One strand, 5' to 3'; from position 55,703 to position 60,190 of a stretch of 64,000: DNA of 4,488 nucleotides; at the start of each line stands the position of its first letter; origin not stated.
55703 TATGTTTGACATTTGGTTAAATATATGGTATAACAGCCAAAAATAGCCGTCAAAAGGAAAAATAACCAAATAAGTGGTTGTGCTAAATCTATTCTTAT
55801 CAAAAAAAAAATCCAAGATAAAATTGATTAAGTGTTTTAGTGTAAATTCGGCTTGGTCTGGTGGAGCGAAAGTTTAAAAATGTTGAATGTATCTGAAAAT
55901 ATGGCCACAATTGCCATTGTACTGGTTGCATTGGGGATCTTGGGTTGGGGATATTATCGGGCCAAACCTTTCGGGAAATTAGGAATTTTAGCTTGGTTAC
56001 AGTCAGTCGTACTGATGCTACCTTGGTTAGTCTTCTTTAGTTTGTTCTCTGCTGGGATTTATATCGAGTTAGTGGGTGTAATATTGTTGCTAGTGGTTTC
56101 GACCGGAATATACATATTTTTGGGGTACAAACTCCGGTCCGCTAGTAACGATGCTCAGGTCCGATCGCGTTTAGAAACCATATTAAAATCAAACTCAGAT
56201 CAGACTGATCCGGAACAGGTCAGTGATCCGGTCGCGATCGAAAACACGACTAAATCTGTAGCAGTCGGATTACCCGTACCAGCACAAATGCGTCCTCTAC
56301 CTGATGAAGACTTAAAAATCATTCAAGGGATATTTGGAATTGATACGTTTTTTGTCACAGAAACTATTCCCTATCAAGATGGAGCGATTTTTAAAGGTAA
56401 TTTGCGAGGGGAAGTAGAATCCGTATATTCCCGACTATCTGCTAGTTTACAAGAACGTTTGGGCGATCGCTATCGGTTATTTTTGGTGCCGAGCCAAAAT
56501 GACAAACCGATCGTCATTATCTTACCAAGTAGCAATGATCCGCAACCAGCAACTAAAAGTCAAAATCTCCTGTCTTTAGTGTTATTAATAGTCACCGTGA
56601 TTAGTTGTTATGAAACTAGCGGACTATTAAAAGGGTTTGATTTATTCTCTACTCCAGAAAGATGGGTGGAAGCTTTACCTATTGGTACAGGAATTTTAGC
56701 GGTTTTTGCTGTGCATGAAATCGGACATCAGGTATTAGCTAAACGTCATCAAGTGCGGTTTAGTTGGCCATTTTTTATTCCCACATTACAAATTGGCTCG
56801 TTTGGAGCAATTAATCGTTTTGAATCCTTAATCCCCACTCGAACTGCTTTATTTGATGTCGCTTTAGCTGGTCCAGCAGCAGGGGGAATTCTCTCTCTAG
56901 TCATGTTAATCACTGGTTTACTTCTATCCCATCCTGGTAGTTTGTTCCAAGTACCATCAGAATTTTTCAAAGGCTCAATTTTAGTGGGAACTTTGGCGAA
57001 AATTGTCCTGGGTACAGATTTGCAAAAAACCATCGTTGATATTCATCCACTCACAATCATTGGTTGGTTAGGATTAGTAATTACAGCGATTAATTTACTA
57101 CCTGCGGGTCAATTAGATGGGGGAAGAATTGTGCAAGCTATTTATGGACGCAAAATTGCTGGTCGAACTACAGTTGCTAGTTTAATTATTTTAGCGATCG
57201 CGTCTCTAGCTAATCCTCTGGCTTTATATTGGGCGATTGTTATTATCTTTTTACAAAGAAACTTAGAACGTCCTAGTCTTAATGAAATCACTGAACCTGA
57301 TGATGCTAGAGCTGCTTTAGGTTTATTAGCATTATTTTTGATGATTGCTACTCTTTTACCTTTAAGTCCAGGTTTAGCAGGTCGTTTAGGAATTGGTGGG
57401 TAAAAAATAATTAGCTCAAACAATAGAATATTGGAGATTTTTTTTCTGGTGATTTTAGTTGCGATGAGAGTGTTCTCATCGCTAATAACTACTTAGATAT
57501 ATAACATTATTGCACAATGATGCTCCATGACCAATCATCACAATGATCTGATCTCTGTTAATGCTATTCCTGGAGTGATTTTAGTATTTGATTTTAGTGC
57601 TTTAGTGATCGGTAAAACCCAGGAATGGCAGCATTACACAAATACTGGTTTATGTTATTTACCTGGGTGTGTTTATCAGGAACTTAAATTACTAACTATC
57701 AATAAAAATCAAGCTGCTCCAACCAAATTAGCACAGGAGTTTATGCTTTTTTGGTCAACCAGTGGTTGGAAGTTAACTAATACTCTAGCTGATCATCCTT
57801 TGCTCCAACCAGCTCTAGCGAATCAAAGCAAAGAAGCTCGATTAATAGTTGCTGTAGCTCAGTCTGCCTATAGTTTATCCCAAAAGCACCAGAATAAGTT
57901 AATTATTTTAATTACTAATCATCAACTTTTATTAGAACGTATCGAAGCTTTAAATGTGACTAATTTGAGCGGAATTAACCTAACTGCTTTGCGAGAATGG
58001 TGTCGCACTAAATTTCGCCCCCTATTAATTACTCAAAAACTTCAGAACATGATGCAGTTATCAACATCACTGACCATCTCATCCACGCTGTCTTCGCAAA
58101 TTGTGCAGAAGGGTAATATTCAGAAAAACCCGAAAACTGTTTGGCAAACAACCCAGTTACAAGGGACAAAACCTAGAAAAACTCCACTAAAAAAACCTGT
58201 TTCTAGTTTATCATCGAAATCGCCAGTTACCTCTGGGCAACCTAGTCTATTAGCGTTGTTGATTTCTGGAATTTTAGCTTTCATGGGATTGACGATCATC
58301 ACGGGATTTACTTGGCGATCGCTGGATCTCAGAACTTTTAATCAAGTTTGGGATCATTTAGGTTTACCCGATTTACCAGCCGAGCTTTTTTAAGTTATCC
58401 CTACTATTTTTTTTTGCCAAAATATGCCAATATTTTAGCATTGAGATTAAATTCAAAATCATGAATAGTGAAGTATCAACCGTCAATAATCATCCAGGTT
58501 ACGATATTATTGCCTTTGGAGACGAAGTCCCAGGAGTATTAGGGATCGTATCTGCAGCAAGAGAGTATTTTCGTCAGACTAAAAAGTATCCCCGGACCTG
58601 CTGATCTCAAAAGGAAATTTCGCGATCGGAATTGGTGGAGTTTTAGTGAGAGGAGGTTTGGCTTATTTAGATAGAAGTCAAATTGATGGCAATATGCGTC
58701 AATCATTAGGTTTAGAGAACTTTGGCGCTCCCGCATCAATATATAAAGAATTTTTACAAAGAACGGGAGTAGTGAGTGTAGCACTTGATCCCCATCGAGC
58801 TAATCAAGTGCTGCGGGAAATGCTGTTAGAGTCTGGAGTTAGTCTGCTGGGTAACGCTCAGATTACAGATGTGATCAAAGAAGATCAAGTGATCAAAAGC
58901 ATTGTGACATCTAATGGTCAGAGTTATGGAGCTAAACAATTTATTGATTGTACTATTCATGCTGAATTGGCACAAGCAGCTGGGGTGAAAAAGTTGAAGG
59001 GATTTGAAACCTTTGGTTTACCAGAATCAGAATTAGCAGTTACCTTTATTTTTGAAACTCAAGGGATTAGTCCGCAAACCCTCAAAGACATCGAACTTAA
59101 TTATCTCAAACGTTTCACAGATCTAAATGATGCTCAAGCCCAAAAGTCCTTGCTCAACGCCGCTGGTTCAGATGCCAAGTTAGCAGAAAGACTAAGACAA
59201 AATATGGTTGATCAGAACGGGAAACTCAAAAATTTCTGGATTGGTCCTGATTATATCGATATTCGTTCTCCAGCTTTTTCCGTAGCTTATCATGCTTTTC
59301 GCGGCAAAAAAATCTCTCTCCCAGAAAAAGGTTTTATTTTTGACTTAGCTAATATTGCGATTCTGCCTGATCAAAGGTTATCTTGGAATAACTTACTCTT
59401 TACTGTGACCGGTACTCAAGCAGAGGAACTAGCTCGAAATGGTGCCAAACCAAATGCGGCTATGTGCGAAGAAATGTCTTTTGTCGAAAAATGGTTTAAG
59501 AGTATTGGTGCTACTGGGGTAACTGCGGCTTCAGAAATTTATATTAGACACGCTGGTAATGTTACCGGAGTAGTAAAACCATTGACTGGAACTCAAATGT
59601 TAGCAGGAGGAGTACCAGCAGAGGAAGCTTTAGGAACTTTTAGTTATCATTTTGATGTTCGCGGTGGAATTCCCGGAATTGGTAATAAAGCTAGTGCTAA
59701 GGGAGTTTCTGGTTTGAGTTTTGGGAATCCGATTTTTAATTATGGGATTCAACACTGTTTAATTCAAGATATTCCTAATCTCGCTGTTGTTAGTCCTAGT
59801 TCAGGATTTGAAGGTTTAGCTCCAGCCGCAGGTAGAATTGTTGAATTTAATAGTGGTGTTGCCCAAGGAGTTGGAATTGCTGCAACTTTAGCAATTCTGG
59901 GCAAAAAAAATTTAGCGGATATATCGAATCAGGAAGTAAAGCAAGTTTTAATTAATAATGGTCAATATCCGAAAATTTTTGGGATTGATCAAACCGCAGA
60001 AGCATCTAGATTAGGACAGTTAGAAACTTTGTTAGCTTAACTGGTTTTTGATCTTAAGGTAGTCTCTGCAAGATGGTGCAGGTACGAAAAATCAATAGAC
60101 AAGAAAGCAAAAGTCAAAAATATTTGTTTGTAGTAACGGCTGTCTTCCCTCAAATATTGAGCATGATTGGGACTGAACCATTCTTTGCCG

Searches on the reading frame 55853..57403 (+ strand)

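Call 18: search_protein_families(library=pfam, proteins=[window:55853-57403:+])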
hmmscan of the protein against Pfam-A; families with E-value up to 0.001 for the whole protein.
window:55853-57403:+ (516 aa): 1 family
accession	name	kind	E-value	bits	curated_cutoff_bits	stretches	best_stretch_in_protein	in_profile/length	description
PF02163.28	Peptidase_M50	-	5e-21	75.5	27.2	1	280-438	5-204/221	Peptidase family M50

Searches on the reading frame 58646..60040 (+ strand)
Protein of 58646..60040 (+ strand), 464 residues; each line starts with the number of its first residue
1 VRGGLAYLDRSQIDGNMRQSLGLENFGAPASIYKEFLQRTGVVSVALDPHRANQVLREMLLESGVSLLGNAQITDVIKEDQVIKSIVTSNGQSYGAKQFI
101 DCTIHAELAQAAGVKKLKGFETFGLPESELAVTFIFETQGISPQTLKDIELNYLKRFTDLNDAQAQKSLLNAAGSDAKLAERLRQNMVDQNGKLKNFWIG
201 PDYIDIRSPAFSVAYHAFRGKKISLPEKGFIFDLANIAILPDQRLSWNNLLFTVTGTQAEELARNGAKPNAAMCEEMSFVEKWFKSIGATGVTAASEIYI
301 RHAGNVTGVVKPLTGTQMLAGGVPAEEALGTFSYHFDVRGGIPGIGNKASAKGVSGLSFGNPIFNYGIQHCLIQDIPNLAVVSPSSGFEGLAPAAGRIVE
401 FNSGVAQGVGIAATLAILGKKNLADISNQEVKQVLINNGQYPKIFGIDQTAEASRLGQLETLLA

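Call 17: find_encoding_contigs(protein=window:58646-60040:+, flank=6000, max_places=8)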
Protein window:58646-60040:+ (464 aa): no gene with exactly this product is on record in the collection.

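Call 18: search_protein_families(library=pfam, proteins=[window:58646-60040:+])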
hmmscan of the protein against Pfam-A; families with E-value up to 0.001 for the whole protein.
window:58646-60040:+ (464 aa): 1 family
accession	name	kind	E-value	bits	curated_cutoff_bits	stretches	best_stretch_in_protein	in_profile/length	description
PF12831.13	FAD_oxidored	-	9.5e-22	78.3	27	1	45-435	83-416/416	FAD dependent oxidoreductase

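Call 19: find_homologous_proteins(query=window:58646-60040:+, max_evalue=1e-30)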
Query window:58646-60040:+ (464 aa): 567 proteins with E <= 1e-30 among 8000 candidates; the best 120 are listed.
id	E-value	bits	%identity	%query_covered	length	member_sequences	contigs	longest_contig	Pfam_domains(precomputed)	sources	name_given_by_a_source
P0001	2.8e-195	667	66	100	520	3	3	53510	PF12831.14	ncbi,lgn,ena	-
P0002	1.4e-193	662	64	100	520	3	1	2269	PF12831.14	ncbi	-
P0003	2.1e-191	655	64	99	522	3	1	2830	PF12831.14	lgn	-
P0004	4.7e-191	654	65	100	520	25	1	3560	PF12831.14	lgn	-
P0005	6.1e-191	653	100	64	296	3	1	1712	-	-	-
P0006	6.8e-191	653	65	100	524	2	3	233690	PF12831.14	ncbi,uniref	ncbi:FAD-dependent oxidoreductase [Microcoleus sp. ARI1-B5]|uniref:FAD-dependent oxidoreductase n=1 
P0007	1.1e-190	652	64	100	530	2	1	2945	PF12831.14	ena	-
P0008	3.1e-190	651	64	100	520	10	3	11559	PF12831.14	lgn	-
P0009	3.6e-190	651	63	100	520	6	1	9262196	PF12831.14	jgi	jgi:hypothetical protein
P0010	5.9e-190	650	63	100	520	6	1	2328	PF12831.14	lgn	-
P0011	8.2e-190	649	66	100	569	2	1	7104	PF12831.14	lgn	-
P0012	1.7e-189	648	64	100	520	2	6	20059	PF12831.14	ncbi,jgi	jgi:hypothetical protein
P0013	5.6e-189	647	62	100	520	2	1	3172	PF12831.14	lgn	-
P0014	6.0e-189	647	65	100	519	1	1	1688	PF12831.14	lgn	-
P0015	1.2e-188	646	64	100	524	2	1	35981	PF12831.14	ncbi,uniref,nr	ncbi:FAD-dependent oxidoreductase [Tychonema sp. LEGE 07203]|uniref:FAD-dependent oxidoreductase n=1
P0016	1.4e-188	645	64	100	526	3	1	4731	PF12831.14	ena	-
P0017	1.6e-188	645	65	100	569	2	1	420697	PF12831.14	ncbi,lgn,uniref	ncbi:FAD-dependent oxidoreductase [Aerosakkonema funiforme]|uniref:FAD-dependent oxidoreductase n=1 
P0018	1.9e-188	645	64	100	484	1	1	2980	PF12831.14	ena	-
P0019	2.3e-188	645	64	100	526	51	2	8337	PF12831.14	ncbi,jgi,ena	-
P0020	8.5e-188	643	64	100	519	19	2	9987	PF12831.14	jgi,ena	jgi:hypothetical protein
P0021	1.0e-187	643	64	100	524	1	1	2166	PF12831.14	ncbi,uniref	ncbi:MAG: FAD-dependent oxidoreductase [Microcoleus sp.]|uniref:FAD-dependent oxidoreductase n=1 Tax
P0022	1.0e-187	643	64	100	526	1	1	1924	PF12831.14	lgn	-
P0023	4.1e-187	641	62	100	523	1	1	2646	PF12831.14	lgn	-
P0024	4.6e-187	640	63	100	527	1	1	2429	PF12831.14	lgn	-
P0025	4.9e-187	640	64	100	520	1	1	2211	PF12831.14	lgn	-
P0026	4.9e-187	640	64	99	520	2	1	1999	PF12831.14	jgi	jgi:FAD dependent oxidoreductase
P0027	5.7e-187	640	64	100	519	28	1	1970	PF12831.14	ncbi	-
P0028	9.2e-187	639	63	100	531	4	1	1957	PF12831.14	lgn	-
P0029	1.4e-186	639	64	100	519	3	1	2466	PF12831.14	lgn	-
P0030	1.4e-186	639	64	100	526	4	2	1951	PF12831.14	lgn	-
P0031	3.1e-186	638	62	100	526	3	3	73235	PF12831.14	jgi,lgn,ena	jgi:hypothetical protein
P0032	3.7e-186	637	62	100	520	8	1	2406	PF12831.14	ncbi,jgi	jgi:hypothetical protein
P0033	5.2e-186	637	64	100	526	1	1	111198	PF12831.14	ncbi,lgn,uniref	ncbi:FAD-dependent oxidoreductase [Microcoleus sp.]|uniref:FAD-dependent oxidoreductase n=1 Tax=Micr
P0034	5.6e-186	637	63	100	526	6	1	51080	PF12831.14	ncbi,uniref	ncbi:FAD-dependent oxidoreductase [Microcoleus sp. A003_D6]|uniref:FAD-dependent oxidoreductase n=1 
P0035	6.8e-186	637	63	100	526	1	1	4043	PF12831.14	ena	-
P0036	8.7e-186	636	63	100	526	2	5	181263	PF12831.14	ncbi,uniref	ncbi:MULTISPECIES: FAD-dependent oxidoreductase [unclassified Microcoleus]|uniref:FAD-dependent oxid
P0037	1.2e-185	636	63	100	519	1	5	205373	PF12831.14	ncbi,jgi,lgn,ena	ncbi:MAG TPA: FAD-dependent oxidoreductase [Coleofasciculaceae cyanobacterium]|jgi:hypothetical prot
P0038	2.0e-185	635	63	100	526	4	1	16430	PF12831.14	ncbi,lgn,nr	ncbi:FAD-dependent oxidoreductase [Tychonema sp. LEGE 06208]|nr:FAD-dependent oxidoreductase [Tychon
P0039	2.3e-185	635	63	100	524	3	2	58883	PF12831.14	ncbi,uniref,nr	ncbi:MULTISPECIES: FAD-dependent oxidoreductase [unclassified Tychonema]|uniref:FAD-dependent oxidor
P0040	5.1e-185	634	62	100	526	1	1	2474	PF12831.14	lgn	-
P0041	6.6e-185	633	63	100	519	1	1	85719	PF12831.14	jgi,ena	jgi:hypothetical protein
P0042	1.7e-184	632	64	100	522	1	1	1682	PF12831.14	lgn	-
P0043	1.9e-184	632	62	100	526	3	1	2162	PF12831.14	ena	-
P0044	2.6e-184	631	62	100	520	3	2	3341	PF12831.14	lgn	-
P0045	3.0e-184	631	64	100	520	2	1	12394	PF12831.14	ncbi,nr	ncbi:MAG: FAD-dependent oxidoreductase [Symploca sp. SIO2E9]|nr:FAD-dependent oxidoreductase [Symplo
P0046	3.5e-184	631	62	100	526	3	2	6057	PF12831.14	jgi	jgi:FAD dependent oxidoreductase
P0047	5.4e-184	630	63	100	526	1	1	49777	PF12831.14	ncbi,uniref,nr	ncbi:FAD-dependent oxidoreductase [Microcoleus sp. LEGE 07076]|uniref:FAD-dependent oxidoreductase n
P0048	5.5e-184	630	64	100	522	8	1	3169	PF12831.14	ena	-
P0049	9.2e-184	630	61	100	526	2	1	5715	PF12831.14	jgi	jgi:FAD dependent oxidoreductase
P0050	1.8e-183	629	61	100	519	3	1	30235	PF12831.14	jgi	jgi:hypothetical protein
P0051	7.0e-183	627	62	100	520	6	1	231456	PF12831.14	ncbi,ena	-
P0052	7.7e-183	626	63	100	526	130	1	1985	PF12831.14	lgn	-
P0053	9.7e-183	626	61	100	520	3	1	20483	PF12831.14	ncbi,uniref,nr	ncbi:FAD-dependent oxidoreductase [Phormidium sp. CCY1219]|uniref:FAD-dependent oxidoreductase n=1 T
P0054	1.3e-182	626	62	100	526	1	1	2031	PF12831.14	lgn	-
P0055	1.4e-182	626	62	100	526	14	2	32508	PF12831.14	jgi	jgi:FAD dependent oxidoreductase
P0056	1.8e-182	625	61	100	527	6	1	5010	PF12831.14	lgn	-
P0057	2.3e-182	625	61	100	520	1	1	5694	PF12831.14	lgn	-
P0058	3.4e-182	624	62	99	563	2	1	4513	PF12831.14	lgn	-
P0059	3.5e-182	624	62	100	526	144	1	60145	PF12831.14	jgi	-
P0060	3.7e-182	624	62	100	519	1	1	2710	PF12831.14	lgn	-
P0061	4.9e-182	624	63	100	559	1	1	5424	PF12831.14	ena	-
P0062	5.2e-182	624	64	100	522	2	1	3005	PF12831.14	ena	-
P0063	5.7e-182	624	62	99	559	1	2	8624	PF12831.14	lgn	-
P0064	5.8e-182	624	64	100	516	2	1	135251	PF12831.14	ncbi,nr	ncbi:MAG: FAD-dependent oxidoreductase [Oscillatoria sp. SIO1A7]|nr:FAD-dependent oxidoreductase [Os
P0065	7.7e-182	623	63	100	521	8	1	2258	PF12831.14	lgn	-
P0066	8.2e-182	623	61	100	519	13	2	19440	PF12831.14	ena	-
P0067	9.1e-182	623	61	100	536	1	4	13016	PF12831.14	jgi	-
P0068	1.3e-181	622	62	100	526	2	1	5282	PF12831.14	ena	-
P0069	1.6e-181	622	62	99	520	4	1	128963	PF12831.14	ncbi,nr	ncbi:MAG: FAD-dependent oxidoreductase [Symploca sp. SIO3C6]|nr:FAD-dependent oxidoreductase [Symplo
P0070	5.6e-181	620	63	100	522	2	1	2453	PF12831.14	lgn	-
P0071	2.6e-180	618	61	100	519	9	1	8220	PF12831.14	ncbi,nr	ncbi:MAG: FAD-dependent oxidoreductase [Coleofasciculus sp. Co-bin14]|nr:FAD-dependent oxidoreductas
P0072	2.7e-180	618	62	99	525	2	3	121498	PF12831.14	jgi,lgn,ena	jgi:hypothetical protein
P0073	3.2e-180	618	60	100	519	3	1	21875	PF12831.14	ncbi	-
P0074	4.7e-180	617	61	100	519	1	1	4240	PF12831.14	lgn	-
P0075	5.5e-180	617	61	100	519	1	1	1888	PF12831.14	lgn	-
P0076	7.1e-180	617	61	100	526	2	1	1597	PF12831.14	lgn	-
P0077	1.1e-179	616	63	100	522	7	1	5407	PF12831.14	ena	-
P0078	2.1e-179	615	61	100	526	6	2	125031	PF12831.14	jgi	jgi:FAD dependent oxidoreductase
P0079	2.2e-178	612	61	100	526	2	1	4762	PF12831.14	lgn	-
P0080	4.6e-178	611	62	100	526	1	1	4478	PF12831.14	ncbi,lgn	ncbi:MAG: FAD-dependent oxidoreductase [Kovacikia sp.]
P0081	1.5e-177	609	60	100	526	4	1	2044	PF12831.14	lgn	-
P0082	2.3e-177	608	61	100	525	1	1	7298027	PF12831.14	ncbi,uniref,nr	ncbi:FAD-dependent oxidoreductase [Kovacikia minuta CCNUW1]|uniref:FAD-dependent oxidoreductase n=1 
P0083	7.5e-177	607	61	100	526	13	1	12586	PF12831.14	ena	-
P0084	2.8e-176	605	59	100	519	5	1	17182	PF12831.14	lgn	-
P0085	9.4e-176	603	62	100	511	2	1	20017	PF12831.14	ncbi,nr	ncbi:MAG: FAD-dependent oxidoreductase [Oscillatoriales cyanobacterium]|nr:MAG: FAD-dependent oxidor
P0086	1.0e-175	603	59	100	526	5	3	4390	PF12831.14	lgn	-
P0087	1.8e-175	602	62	100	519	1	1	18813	PF12831.14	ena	-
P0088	2.6e-175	602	60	100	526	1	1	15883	PF12831.14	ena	-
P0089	4.9e-175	601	60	99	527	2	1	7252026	PF12831.14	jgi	jgi:hypothetical protein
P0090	5.1e-175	601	59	100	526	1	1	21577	PF12831.14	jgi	-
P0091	5.5e-175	601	59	99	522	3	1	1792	PF12831.14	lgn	-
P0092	6.2e-175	600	59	100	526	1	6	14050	PF12831.14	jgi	jgi:hypothetical protein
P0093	1.1e-174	600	59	100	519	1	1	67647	PF12831.14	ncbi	-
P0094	1.7e-174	599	59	100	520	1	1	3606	PF12831.14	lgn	-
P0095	2.6e-174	598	58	100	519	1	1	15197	PF12831.14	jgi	jgi:FAD dependent oxidoreductase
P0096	2.9e-174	598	59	100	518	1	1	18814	PF12831.14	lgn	-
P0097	4.2e-174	598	60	100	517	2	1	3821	PF12831.14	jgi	jgi:hypothetical protein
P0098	5.4e-174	597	60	100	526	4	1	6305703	PF12831.14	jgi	jgi:hypothetical protein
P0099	6.9e-174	597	59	100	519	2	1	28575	PF12831.14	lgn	-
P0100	7.2e-174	597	60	100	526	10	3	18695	PF12831.14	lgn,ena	-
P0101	9.7e-174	597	59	100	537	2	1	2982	PF12831.14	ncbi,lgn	ncbi:MAG: FAD-dependent oxidoreductase [Phormidium sp.]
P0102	1.2e-173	596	61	99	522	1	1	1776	PF12831.14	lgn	-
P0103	1.8e-173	596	59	100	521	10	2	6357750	PF12831.14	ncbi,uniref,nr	ncbi:FAD-dependent oxidoreductase [Oxynema aestuarii AP17]|uniref:FAD-dependent oxidoreductase n=1 T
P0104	2.2e-173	595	61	99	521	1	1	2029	PF12831.14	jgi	jgi:FAD dependent oxidoreductase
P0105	2.3e-173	595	58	100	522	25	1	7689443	PF12831.14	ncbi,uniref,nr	ncbi:FAD-dependent oxidoreductase [Oscillatoria acuminata]|uniref:FAD-dependent oxidoreductase n=1 T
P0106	2.3e-173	595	60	100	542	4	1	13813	PF12831.14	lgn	-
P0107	2.6e-173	595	59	100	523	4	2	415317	PF12831.14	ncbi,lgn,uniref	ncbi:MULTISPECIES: FAD-dependent oxidoreductase [Aerosakkonema]|uniref:FAD-dependent oxidoreductase 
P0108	3.4e-173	595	59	100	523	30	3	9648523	PF12831.14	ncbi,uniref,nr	ncbi:MAG: FAD-dependent oxidoreductase [Moorea sp. SIO1G6]|uniref:FAD-dependent oxidoreductase n=1 T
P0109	4.5e-173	594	59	100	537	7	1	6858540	PF12831.14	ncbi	ncbi:MAG: FAD-dependent oxidoreductase [Phormidium sp.]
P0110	1.0e-172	593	59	99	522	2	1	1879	PF12831.14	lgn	-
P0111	1.7e-172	592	59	100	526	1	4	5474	PF12831.14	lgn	-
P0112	2.0e-172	592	59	100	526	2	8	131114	PF12831.14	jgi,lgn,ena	-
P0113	2.7e-172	592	58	100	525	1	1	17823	PF12831.14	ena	-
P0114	3.5e-172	591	58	100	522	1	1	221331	PF12831.14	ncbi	-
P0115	4.2e-172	591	59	100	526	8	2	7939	PF12831.14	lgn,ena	-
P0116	9.4e-172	590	59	100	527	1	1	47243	PF12831.14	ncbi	-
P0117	1.3e-171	589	61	100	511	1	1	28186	PF12831.14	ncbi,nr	ncbi:MAG: FAD-dependent oxidoreductase [Oscillatoriales cyanobacterium]|nr:MAG: FAD-dependent oxidor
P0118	2.3e-171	589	58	100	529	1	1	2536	PF12831.14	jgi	-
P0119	5.7e-171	587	58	100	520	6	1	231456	PF12831.14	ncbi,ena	-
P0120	7.4e-171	587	59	100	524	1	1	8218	PF12831.14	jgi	jgi:hypothetical protein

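Call 78: find_encoding_contigs(protein=P0005, flank=3000, max_places=5)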
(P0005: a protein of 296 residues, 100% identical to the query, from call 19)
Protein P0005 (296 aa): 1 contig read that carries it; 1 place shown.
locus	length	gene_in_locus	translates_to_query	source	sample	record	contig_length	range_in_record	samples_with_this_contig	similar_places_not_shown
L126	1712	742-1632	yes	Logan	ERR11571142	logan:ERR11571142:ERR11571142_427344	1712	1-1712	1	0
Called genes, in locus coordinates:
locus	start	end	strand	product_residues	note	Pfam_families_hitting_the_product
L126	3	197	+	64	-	?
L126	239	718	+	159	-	PF12831:FAD_oxidored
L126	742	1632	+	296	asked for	-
